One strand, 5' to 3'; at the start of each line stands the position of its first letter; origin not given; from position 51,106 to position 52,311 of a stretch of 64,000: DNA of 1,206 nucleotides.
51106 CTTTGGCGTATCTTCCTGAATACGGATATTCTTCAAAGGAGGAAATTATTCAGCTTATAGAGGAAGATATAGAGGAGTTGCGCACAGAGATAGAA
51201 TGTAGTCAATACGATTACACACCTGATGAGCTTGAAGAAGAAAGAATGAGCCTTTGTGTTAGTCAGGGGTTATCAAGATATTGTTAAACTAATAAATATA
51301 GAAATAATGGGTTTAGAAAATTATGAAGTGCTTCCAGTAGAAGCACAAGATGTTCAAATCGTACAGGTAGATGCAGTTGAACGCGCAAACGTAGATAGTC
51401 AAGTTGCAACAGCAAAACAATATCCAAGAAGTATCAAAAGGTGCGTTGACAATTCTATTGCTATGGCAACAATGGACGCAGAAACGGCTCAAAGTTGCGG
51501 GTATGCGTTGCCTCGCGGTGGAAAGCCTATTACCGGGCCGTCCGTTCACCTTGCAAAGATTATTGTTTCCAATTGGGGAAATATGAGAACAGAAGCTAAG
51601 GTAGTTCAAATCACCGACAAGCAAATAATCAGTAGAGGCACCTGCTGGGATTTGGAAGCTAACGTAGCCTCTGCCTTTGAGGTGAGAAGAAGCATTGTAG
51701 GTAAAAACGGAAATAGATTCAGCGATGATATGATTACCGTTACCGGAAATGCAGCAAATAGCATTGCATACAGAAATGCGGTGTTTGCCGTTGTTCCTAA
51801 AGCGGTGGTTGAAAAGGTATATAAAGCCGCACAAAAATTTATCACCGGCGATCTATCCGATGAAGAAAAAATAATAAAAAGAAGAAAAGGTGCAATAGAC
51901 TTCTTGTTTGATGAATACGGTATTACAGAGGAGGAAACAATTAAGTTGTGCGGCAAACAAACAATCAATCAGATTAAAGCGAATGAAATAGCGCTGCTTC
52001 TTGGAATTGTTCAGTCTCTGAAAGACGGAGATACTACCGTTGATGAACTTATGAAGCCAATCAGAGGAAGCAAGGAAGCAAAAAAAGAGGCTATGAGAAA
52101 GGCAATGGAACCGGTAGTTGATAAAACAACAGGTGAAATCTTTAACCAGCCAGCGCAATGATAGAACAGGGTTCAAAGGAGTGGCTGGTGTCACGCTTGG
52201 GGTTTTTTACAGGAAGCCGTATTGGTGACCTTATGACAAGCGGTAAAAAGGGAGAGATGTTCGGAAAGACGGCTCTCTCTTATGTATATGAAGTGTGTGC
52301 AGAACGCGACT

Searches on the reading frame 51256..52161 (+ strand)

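Call 60: search_protein_families(library=phrogs, proteins=[window:51256-52161:+], max_evalue=0.00001)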
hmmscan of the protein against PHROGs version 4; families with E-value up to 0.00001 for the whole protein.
window:51256-52161:+ (301 aa): 1 family
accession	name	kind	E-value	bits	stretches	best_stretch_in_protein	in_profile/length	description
phrog_3657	-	unknown function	9.2e-49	167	1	39-283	27-271/289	-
